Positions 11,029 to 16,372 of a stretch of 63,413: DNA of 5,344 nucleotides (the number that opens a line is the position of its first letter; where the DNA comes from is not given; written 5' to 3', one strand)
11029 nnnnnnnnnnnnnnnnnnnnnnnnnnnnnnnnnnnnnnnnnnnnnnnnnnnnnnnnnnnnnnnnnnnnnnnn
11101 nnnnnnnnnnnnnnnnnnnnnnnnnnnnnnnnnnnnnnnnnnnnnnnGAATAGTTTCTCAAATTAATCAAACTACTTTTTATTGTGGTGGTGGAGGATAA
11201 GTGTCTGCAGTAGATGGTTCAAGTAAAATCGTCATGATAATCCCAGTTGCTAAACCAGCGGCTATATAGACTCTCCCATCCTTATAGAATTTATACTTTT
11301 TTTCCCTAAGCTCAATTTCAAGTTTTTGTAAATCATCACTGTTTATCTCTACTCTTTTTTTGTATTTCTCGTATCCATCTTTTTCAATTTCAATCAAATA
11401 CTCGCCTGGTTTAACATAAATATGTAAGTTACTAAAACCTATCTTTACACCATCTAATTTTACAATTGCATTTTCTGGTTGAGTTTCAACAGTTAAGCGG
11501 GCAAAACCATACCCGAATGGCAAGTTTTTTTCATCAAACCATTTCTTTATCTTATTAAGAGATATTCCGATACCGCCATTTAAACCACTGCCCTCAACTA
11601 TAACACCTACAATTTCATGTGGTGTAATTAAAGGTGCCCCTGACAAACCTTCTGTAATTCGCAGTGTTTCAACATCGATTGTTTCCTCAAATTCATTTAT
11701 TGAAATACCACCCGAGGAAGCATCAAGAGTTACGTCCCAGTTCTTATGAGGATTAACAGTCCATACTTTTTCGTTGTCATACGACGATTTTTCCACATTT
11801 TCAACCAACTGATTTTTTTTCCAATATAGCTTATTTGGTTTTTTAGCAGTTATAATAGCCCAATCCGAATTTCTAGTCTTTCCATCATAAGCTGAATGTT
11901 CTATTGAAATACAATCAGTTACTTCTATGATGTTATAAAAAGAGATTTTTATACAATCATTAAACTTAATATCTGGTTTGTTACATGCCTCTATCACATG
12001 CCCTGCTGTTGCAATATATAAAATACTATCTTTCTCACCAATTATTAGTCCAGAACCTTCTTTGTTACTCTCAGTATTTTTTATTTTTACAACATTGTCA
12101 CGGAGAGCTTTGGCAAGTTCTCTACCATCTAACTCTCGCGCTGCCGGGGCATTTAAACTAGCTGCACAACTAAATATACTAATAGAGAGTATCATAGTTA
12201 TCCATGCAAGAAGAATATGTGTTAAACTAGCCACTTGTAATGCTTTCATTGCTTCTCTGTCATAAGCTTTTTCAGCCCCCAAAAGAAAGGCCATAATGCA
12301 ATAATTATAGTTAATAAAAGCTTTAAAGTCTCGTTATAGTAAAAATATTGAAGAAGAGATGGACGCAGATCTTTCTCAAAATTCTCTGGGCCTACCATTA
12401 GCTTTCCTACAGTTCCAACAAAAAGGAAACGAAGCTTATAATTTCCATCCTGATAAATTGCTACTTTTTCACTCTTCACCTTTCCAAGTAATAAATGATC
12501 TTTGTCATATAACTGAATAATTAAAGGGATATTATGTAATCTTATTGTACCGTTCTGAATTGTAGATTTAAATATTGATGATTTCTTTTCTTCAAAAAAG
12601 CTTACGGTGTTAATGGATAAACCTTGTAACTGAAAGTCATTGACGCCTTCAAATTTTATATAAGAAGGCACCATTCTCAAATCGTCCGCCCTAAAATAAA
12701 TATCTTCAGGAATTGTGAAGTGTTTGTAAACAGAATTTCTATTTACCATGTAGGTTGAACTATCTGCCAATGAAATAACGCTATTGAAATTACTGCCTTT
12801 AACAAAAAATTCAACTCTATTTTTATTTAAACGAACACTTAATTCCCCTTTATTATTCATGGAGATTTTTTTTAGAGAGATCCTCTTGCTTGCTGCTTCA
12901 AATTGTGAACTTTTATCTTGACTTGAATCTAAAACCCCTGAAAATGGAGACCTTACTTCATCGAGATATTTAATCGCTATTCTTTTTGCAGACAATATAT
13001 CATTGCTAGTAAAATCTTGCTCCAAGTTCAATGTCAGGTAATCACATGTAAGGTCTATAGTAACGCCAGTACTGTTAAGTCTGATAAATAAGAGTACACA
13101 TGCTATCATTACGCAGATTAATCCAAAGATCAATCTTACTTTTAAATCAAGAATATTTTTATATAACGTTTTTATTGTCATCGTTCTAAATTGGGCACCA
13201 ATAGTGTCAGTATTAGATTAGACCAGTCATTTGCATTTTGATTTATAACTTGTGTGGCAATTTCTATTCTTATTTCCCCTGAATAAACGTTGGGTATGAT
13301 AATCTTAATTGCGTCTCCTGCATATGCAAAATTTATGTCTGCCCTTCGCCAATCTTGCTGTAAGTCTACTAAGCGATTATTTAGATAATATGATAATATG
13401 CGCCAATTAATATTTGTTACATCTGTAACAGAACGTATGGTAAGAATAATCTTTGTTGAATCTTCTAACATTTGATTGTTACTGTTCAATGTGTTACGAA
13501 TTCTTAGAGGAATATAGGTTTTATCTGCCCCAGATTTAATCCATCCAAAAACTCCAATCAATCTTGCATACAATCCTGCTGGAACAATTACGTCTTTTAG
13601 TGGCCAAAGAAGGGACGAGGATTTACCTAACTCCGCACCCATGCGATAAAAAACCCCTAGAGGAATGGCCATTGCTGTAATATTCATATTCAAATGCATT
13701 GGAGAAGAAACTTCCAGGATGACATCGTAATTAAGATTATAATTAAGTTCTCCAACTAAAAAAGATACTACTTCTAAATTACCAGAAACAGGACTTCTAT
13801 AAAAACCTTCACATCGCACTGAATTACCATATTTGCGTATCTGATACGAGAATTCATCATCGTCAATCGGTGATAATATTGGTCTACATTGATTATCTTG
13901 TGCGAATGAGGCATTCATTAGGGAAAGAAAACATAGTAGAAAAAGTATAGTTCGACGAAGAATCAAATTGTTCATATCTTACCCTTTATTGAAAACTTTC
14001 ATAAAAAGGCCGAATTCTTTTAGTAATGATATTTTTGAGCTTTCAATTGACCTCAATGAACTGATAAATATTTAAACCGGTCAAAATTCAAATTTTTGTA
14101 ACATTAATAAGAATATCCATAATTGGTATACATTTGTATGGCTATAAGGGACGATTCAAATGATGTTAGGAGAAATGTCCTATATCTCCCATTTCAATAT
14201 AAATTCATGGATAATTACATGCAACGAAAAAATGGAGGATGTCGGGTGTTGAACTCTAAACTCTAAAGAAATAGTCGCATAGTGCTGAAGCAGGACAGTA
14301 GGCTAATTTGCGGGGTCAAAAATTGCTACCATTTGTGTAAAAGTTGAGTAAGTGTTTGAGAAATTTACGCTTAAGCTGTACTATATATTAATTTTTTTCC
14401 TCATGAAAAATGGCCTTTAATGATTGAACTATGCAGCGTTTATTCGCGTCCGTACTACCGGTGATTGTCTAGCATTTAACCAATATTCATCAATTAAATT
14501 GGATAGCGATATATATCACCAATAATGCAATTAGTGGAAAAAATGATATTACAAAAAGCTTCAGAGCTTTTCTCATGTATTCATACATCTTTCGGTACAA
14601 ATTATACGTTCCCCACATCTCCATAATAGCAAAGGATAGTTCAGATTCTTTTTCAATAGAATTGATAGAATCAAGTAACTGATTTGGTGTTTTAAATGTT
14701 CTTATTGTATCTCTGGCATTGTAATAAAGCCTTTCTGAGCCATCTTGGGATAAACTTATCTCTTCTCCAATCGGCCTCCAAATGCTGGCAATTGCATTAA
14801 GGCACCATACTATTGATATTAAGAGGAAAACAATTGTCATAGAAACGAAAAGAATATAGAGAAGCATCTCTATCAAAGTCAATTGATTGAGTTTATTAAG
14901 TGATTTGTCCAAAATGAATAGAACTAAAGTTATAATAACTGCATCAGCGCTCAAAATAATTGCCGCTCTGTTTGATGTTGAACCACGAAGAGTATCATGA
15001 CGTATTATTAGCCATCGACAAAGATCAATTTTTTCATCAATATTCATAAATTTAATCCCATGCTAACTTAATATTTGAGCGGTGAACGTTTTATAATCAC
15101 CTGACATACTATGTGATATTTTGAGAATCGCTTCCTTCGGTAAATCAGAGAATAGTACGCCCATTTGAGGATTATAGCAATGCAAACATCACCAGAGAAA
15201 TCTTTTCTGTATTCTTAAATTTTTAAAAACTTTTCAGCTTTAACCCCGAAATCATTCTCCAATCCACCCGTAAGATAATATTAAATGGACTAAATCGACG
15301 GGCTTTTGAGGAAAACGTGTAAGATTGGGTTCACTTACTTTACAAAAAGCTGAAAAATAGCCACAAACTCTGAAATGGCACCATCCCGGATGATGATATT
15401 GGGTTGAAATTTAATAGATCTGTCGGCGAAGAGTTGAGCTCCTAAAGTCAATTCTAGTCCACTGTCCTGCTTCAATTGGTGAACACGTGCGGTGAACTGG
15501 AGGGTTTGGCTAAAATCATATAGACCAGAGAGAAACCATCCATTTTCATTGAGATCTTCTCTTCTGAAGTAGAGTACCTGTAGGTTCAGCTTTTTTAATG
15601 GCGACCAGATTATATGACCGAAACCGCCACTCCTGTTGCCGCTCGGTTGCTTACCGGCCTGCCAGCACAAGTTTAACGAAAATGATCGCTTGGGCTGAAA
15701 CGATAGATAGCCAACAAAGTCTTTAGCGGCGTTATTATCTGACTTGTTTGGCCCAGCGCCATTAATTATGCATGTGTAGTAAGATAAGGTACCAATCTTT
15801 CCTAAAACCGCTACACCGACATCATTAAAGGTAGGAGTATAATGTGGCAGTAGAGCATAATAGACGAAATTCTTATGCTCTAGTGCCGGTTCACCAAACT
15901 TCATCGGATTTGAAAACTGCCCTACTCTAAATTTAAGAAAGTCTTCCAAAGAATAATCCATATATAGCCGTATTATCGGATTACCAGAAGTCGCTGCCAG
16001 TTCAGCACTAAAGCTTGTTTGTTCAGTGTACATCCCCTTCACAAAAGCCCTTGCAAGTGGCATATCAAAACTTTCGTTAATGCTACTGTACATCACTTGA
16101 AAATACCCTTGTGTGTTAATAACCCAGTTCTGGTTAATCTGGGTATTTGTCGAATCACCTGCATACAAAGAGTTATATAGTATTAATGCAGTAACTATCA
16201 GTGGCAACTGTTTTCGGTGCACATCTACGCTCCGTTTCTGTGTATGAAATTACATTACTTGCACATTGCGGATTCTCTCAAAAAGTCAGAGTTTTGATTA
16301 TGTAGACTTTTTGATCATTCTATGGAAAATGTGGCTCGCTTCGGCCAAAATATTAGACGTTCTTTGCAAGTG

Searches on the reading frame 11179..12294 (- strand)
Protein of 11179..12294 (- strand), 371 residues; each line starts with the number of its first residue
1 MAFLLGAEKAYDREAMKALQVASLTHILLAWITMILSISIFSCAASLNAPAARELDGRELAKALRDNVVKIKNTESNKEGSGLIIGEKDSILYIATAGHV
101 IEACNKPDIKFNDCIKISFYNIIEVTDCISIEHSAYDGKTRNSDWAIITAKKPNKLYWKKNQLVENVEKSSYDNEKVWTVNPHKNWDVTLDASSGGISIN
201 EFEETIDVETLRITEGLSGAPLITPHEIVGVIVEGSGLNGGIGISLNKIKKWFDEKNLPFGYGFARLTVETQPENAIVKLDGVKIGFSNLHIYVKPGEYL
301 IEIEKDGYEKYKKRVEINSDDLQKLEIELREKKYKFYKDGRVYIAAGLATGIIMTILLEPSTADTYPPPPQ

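Call 52: search_protein_families(library=pfam, proteins=[window:11179-12294:-], max_evalue=0.001)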
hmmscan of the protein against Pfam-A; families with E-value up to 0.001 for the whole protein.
window:11179-12294:- (371 aa): 2 families
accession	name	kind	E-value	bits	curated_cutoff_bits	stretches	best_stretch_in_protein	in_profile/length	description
PF08308.17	PEGA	-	6.1e-16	58.5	20.8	1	266-332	3-70/71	PEGA domain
PF00089.32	Trypsin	-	0.00087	19.6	20.6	0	68-245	15-212/220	Trypsin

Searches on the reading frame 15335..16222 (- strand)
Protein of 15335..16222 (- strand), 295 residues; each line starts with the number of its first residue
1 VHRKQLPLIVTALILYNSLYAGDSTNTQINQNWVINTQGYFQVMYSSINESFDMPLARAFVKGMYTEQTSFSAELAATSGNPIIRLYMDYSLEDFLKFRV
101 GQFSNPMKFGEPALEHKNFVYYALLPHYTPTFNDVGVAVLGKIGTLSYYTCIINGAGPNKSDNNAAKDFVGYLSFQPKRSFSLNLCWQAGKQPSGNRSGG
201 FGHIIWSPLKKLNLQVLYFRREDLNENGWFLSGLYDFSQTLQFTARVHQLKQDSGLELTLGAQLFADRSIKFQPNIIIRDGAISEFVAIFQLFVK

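Call 52: search_protein_families(library=pfam, proteins=[window:15335-16222:-], max_evalue=0.001)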
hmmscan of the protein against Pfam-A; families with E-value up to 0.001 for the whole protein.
window:15335-16222:- (295 aa): 0 families

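Call 77: search_protein_families(library=pfam, proteins=[window:15335-16222:-], max_evalue=0.1)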
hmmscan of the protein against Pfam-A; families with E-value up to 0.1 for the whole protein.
window:15335-16222:- (295 aa): 0 families
